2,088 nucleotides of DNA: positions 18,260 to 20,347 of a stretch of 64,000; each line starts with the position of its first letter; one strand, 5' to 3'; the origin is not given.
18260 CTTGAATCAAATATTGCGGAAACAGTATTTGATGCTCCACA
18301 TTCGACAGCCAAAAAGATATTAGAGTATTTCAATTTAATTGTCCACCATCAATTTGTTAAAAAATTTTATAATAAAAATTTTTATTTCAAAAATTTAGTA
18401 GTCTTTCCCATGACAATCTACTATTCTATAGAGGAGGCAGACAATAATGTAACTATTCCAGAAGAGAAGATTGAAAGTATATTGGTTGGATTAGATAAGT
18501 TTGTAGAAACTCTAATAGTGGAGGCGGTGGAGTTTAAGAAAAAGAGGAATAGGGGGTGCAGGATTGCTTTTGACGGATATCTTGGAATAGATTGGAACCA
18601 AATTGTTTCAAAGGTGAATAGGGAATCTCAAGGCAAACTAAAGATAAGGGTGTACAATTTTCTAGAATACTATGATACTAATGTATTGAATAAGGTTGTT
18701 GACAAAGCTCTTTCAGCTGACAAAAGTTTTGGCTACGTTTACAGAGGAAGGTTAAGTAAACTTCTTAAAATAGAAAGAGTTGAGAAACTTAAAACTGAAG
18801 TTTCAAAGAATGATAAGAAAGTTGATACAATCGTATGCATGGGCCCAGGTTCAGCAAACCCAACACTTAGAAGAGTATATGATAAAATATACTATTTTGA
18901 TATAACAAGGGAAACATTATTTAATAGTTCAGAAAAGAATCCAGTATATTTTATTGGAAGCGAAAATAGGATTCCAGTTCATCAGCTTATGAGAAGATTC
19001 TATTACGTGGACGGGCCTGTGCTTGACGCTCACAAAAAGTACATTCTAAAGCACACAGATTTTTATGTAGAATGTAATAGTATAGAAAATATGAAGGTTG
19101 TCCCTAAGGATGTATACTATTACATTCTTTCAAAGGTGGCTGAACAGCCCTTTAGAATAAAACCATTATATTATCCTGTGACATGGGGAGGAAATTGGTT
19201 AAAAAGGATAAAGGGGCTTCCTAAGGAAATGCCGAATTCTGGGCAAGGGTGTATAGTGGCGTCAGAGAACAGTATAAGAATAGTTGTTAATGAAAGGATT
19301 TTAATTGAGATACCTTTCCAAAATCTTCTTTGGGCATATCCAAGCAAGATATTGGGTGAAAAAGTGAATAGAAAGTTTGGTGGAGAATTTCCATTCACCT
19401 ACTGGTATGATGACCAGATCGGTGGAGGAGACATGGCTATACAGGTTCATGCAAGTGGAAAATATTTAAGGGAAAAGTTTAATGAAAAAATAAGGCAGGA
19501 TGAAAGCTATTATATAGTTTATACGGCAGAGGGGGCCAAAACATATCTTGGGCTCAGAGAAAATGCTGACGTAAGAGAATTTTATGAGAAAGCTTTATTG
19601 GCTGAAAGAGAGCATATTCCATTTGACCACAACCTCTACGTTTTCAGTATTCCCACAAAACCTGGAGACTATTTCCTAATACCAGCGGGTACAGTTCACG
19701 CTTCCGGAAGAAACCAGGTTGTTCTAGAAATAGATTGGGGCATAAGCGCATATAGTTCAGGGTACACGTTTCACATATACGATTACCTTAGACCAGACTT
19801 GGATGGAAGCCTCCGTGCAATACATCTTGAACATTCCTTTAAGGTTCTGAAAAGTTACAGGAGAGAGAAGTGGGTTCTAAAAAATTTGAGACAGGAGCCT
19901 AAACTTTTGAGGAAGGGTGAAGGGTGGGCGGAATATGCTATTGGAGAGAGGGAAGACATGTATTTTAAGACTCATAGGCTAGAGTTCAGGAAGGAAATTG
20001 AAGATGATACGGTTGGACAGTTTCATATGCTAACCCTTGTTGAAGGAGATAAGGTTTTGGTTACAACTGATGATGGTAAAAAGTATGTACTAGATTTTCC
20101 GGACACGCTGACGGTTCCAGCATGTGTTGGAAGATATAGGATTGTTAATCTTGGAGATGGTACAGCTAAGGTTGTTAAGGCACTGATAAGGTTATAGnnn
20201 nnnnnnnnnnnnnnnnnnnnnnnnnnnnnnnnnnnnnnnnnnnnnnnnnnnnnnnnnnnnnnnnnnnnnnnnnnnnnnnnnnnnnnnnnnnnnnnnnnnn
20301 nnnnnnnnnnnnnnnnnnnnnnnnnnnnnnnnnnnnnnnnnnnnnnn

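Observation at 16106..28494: Sugar/amino-sugar salvage island with Pot-type ABC importer in a Thaumarchaeota-like genome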

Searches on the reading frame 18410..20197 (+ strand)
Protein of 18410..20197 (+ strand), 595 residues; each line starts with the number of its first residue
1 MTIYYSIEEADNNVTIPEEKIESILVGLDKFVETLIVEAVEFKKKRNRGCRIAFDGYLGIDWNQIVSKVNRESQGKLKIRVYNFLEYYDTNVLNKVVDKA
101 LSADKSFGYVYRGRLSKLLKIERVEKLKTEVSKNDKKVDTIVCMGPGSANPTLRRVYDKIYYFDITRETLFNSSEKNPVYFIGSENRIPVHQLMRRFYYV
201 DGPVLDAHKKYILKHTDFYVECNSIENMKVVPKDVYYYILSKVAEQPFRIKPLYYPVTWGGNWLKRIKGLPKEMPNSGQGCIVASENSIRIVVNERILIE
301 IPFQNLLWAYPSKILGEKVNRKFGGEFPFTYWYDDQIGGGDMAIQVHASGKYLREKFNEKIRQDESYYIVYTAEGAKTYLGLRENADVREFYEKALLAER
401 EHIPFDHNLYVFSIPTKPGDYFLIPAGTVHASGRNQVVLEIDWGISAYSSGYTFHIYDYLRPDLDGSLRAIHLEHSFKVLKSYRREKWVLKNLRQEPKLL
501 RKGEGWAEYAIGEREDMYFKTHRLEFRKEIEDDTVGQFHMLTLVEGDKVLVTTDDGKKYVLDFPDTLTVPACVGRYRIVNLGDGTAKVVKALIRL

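Call 3: search_protein_families(library=pfam, proteins=[window:18410-20197:+], max_evalue=0.01)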
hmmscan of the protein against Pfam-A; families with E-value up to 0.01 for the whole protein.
window:18410-20197:+ (595 aa): 2 families
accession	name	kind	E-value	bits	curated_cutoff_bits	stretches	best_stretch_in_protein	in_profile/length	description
PF07883.17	Cupin_2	-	0.00034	20.7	27.2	0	416-432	40-56/70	Cupin domain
PF21621.3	MPI_cupin_dom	-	0.0079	16.6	27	0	518-578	10-68/79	Mannose-6-phosphate isomerase, cupin domain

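Call 5: search_protein_families(library=ncbifam, proteins=[window:18410-20197:+], max_evalue=0.001)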
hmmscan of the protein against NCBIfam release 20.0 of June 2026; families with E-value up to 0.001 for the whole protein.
window:18410-20197:+ (595 aa): 1 family
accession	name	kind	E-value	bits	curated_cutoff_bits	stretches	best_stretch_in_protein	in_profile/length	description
TIGR00218.1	manA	equivalog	2.8e-07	30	116.2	1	411-554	207-327/359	mannose-6-phosphate isomerase, class I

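Call 11: find_homologous_proteins(query=window:18410-20197:+)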
Query window:18410-20197:+ (595 aa): 636 proteins with E <= 0.001 among 8000 candidates; the best 120 are listed.
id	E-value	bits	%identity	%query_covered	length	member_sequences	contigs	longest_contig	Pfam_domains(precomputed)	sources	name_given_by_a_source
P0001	0.0e+0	1370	100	100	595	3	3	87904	-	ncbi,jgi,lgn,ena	ncbi:MAG: class I mannose-6-phosphate isomerase [Nitrososphaeria archaeon]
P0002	0.0e+0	1211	87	100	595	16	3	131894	-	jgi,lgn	jgi:mannose-6-phosphate isomerase class I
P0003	0.0e+0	1055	75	100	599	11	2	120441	-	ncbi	ncbi:MAG: class I mannose-6-phosphate isomerase [Nitrososphaeria archaeon]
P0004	0.0e+0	1053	75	100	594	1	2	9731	-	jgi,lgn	-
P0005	0.0e+0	1030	75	100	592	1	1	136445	-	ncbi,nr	ncbi:MAG: hypothetical protein N3F64_00260 [Nitrososphaeria archaeon]|nr:hypothetical protein [Nitro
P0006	3.0e-229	781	59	100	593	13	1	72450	-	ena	-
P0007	4.7e-228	777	57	100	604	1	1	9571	-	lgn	-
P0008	9.9e-228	776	57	100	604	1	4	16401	-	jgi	-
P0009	5.8e-227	773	58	100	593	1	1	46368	-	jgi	-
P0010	1.5e-226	772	57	100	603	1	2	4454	-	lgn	-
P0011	2.0e-224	765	57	100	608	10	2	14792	-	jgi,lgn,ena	-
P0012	7.7e-220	750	56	100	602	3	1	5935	-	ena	-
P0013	1.2e-218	746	56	100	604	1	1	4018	-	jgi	-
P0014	1.8e-216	739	54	99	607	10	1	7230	-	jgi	-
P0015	1.3e-214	733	54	100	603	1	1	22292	-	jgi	jgi:mannose-6-phosphate isomerase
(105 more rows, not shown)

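Call 12: find_encoding_contigs(protein=window:18410-20197:+, flank=10000, max_places=6)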
Protein window:18410-20197:+ (595 aa): 4 contigs read that carry it; 2 places shown.
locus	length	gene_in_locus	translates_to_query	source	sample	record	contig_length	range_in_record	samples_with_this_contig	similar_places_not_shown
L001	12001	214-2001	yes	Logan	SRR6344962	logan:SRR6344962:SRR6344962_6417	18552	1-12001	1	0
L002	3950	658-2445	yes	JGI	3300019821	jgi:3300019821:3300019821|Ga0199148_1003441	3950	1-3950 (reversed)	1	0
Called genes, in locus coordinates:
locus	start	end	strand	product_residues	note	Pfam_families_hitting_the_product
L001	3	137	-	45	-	?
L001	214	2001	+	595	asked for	-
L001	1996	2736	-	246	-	PF10740:DUF2529 (faint), PF13580:SIS_2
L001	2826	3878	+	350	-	PF01380:SIS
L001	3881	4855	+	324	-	PF01869:BcrAD_BadFG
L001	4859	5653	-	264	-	PF00528:BPD_transp_1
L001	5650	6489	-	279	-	PF00528:BPD_transp_1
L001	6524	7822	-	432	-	PF13343:SBP_bac_6 (weak)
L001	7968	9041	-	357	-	PF00005:ABC_tran, PF13304:AAA_21 (faint), PF08402:TOBE_2 (weak)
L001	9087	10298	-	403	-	PF13416:SBP_bac_8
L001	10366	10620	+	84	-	-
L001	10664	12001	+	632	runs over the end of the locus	PF03485:Arg_tRNA_synt_N, PF00750:tRNA-synt_1d, PF05746:DALR_1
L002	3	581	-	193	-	?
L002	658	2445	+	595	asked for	-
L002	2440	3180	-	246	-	PF10740:DUF2529 (faint), PF13580:SIS_2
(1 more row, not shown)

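Call 13: search_solved_structures(query=window:18410-20197:+, max_evalue=1, show_alignments=1)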
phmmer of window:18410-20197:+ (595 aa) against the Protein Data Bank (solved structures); distinct sequences matched with E-value up to 1: 3.
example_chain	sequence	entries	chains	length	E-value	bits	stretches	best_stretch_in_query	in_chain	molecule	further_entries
1qwr_A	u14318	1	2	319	1.6e-08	37.1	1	245-479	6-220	Mannose-6-phosphate isomerase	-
1lkn_A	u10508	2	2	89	0.11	14.6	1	543-572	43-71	hypothetical protein tm1112 | uncharacterized protein TM1112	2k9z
1o5u_A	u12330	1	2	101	0.14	14.2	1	543-572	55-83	novel Thermotoga maritima enzyme TM1112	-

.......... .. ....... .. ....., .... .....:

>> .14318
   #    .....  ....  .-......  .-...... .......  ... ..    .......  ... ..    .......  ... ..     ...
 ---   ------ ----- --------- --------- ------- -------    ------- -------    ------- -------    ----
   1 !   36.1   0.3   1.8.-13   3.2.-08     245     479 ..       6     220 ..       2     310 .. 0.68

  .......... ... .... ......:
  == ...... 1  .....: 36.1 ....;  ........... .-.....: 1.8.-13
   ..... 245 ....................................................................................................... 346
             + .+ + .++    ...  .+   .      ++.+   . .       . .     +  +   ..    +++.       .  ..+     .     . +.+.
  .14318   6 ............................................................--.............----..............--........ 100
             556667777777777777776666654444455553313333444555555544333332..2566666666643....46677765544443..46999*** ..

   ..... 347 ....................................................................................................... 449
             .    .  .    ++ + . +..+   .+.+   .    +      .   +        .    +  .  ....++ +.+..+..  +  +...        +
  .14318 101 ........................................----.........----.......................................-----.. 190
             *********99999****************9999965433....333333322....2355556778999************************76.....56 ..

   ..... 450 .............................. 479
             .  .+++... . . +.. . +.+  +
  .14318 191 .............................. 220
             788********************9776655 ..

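Call 22: find_related_loci(query=A1, collection=genome_contigs, flank=10000)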
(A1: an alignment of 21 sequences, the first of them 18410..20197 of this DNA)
Query A1 (595 aa) in genome_contigs; peptide patterns used: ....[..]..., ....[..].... (x = any residue, [..] = any of these).
362 stretches matched a pattern; 301 encode a relative of the query (tblastn E <= 1e-3); the best 80 are kept; 80 distinct loci.
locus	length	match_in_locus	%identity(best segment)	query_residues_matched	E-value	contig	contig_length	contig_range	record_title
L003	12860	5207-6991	92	1-595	0e+0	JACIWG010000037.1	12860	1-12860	MAG: Nitrososphaeria archaeon isolate MAG-19 Nitrososphaeria_E3_bin12_Scaffold_37, whole genome shotgun sequence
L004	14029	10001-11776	75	1-595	0e+0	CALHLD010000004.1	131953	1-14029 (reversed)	MAG: uncultured archaeon isolate S1_Bin_METABAT__236_1 genome assembly, contig: c_000003671093, whole genome shotgun seq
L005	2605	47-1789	75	14-595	0e+0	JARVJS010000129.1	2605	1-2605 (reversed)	MAG: Nitrososphaeria archaeon isolate DRTY7.bin_36 NODE_3116_length_2605_cov_7.42181, whole genome shotgun sequence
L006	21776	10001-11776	75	1-595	0e+0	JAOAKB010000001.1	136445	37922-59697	MAG: Nitrososphaeria archaeon isolate SKW303 NODE_1_length_136445_cov_8.128909, whole genome shotgun sequence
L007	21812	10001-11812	56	1-594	0e+0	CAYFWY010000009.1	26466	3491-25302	MAG TPA_asm: uncultured Candidatus Bathyarchaeia archaeon isolate ERP108616_co2_35 genome assembly, contig: NODE_2420_le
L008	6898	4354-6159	53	1-594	0e+0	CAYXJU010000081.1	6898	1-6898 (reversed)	MAG TPA_asm: uncultured Candidatus Bathyarchaeia archaeon isolate SRP098346_co1_293 genome assembly, contig: NODE_15462_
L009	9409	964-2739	59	1-593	0e+0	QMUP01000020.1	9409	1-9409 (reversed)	MAG: Candidatus Wolframiiraptor sp. isolate B99-G9 B99_Guay9_scaffold_09645, whole genome shotgun sequence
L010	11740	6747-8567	47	1-595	0e+0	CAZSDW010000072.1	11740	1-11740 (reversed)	MAG TPA_asm: uncultured bacterium isolate SRP214966_co4_6 genome assembly, contig: NODE_5721_length_11740_cov_6.967651,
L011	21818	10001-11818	47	1-594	0e+0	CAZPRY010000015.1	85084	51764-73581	MAG TPA_asm: uncultured bacterium isolate SRP178699_co1_642 genome assembly, contig: NODE_189_length_85084_cov_9.686554,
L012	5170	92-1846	46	5-582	8e-173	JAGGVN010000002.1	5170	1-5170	MAG: Candidatus Aerophobetes bacterium isolate AUK101 PB_MBMC_055_c_000000000266, whole genome shotgun sequence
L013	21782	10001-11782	44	10-594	1e-157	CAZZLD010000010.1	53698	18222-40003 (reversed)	MAG TPA_asm: uncultured Candidatus Bathyarchaeia archaeon isolate SRP323688_co1_137 genome assembly, contig: NODE_1162_l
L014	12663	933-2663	44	23-594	8e-153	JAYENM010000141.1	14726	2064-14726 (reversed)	MAG: candidate division WOR-3 bacterium isolate MAG055 MAG055_141, whole genome shotgun sequence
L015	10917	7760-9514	42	8-594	2e-147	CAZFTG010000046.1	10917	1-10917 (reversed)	MAG TPA_asm: uncultured Thermoproteales archaeon isolate binchicken_co80_38 genome assembly, contig: NODE_2088_length_10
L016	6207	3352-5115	43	5-594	7e-148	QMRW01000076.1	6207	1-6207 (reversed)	MAG: Thermoprotei archaeon isolate B20_G17 B20_Guay17_scaffold_05405, whole genome shotgun sequence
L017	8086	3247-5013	41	4-594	5e-144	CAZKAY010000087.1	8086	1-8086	MAG TPA_asm: uncultured Thermoproteales archaeon isolate SRP141552_co1_92 genome assembly, contig: NODE_4451_length_8086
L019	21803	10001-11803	39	13-595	7e-137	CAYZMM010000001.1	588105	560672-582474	MAG TPA_asm: uncultured Thermodesulfobacteriota bacterium isolate SRP141376_co2_50 genome assembly, contig: NODE_4_lengt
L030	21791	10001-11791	37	10-593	2e-117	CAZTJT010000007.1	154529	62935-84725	MAG TPA_asm: uncultured Rikenellaceae bacterium isolate binchicken_co7_100 genome assembly, contig: NODE_141_length_1545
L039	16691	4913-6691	36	5-594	2e-105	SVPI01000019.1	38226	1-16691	MAG: Oscillospiraceae bacterium isolate SIG587 NODE_23236_length_38226_cov_2.696764, whole genome shotgun sequence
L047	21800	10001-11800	35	5-594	5e-102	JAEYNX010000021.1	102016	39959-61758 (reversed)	MAG: Bacillota bacterium isolate OH_CBB_12 k127_1474809, whole genome shotgun sequence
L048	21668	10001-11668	35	50-594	2e-100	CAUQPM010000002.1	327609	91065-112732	MAG TPA_asm: uncultured Oscillospiraceae bacterium isolate ERR9968766_bin.1_MetaWRAP_v1.3_MAG genome assembly, contig: E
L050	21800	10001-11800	34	5-594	4e-99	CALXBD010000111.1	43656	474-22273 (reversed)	MAG: uncultured Clostridia bacterium isolate E13__bin87 genome assembly, contig: E13__k127_2628914, whole genome shotgun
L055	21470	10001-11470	37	107-594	1e-97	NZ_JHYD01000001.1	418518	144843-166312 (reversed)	Ruminiclostridium cellobioparum DSM 1351 = ATCC 15832 T344DRAFT_scaffold00001.1_C, whole genome shotgun sequence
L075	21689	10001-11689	34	37-594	6e-94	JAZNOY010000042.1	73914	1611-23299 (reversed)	MAG: Acutalibacteraceae bacterium isolate T1900044839_TS20190305.MAGScoT_cleanbin_000005 SGB_2931_k141_1372427, whole ge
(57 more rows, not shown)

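Call 26: search_protein_families(library=pfam, proteins=[L015:9524-10438:+, L055:8125-9555:+, L050:12790-13656:+, L047:1338-2903:-, L048:5959-8037:-, L050:1-1698:-, L075:17628-18827:-, L039:9546-10046:+, L019:6062-8830:+, L030:11817-12710:+], max_evalue=0.001)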
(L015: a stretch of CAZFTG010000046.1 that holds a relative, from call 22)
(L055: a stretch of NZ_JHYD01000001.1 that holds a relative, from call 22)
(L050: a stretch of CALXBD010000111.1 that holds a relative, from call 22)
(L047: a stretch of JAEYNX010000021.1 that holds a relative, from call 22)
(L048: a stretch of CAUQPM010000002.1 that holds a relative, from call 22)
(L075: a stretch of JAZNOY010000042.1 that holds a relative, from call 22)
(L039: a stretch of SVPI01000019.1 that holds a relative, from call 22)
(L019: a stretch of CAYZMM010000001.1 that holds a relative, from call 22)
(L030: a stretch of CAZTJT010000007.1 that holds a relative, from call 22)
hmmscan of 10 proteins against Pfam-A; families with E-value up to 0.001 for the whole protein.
L015:9524-10438:+ (305 aa): 1 family
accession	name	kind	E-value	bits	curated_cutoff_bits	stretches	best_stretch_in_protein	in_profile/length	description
PF00480.26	ROK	-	8.3e-23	81.8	22.9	1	7-268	2-258/294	ROK family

L055:8125-9555:+ (477 aa): 0 families

L050:12790-13656:+ (289 aa): 3 families
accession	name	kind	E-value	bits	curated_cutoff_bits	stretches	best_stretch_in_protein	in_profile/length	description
PF01380.27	SIS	-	6e-18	65.4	25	1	127-256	1-130/131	SIS domain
PF01418.23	HTH_6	-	2.4e-15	56.7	28.3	1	6-76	5-75/77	Helix-turn-helix domain, rpiR family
PF13580.11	SIS_2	-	0.00088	19.8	27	0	168-212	93-137/138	SIS domain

L047:1338-2903:- (522 aa): 2 families
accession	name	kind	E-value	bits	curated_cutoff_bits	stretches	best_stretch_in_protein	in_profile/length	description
PF13416.11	SBP_bac_8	-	1.2e-11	45.3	27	1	75-380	3-249/279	Bacterial extracellular solute-binding protein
PF01547.30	SBP_bac_1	-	2.1e-08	34.9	26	1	76-380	15-306/307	Bacterial extracellular solute-binding protein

L048:5959-8037:- (693 aa): 1 family
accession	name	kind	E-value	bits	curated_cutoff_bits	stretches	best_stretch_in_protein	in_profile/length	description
PF02449.21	Glyco_hydro_42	-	1.6e-06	28.2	21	1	399-562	105-264/376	Beta-galactosidase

L050:1-1698:- (566 aa): 2 families
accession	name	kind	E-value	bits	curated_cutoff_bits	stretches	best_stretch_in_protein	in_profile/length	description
PF19773.5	DUF6259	-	1.7e-28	100.1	28.7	1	241-509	8-264/300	Domain of unknown function (DUF6259)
PF18952.6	DUF5696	-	0.00058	18.9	25.6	1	313-448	286-415/612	Family of unknown function (DUF5696)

L075:17628-18827:- (400 aa): 5 families
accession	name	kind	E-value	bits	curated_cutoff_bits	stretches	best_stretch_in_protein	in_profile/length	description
PF22725.1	GFO_IDH_MocA_C3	-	1.2e-27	96.8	27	1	145-269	1-123/124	GFO/IDH/MocA C-terminal domain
PF01408.29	GFO_IDH_MocA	-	5.8e-20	72.6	24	1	14-132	1-116/120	Oxidoreductase family, NAD-binding Rossmann fold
PF02894.22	GFO_IDH_MocA_C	-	3.2e-19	70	22.9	1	149-361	1-218/218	Oxidoreductase family, C-terminal alpha/beta domain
PF02629.25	CoA_binding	-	0.00015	22.9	22.3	1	12-107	2-92/97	CoA binding domain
PF03807.23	F420_oxidored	-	0.00026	21.9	21.6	1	15-93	1-74/94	NADP oxidoreductase coenzyme F420-dependent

L039:9546-10046:+ (167 aa): 2 families
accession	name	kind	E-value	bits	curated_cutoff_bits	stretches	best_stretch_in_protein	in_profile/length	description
PF01965.30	DJ-1_PfpI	-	2.6e-55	187.2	26.6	1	2-164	1-164/165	DJ-1/PfpI family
PF00117.34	GATase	-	2.8e-05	24.3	22.8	1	51-110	29-88/190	Glutamine amidotransferase class-I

L019:6062-8830:+ (923 aa): 4 families
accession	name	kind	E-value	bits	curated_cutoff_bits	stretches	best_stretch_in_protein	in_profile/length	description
PF01074.27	Glyco_hydro_38N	-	7e-26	91.7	25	1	21-286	1-257/270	Glycosyl hydrolases family 38 N-terminal domain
PF07748.19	Glyco_hydro_38C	-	2.1e-16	61.3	25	1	527-757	1-201/206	Glycosyl hydrolases family 38 C-terminal domain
PF09261.16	Alpha-mann_mid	-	5.3e-09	36.5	31.1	1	309-400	5-96/96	Alpha mannosidase middle domain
PF17677.7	Glyco_hydro38C2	-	3.5e-06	27.5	22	1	841-913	2-72/72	Glycosyl hydrolases family 38 C-terminal beta sandwich domain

L030:11817-12710:+ (298 aa): 1 family
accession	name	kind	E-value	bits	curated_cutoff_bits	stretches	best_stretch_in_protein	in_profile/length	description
PF01261.30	AP_endonuc_2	-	1.3e-20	74.6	31.1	1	64-277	2-233/249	Xylose isomerase-like TIM barrel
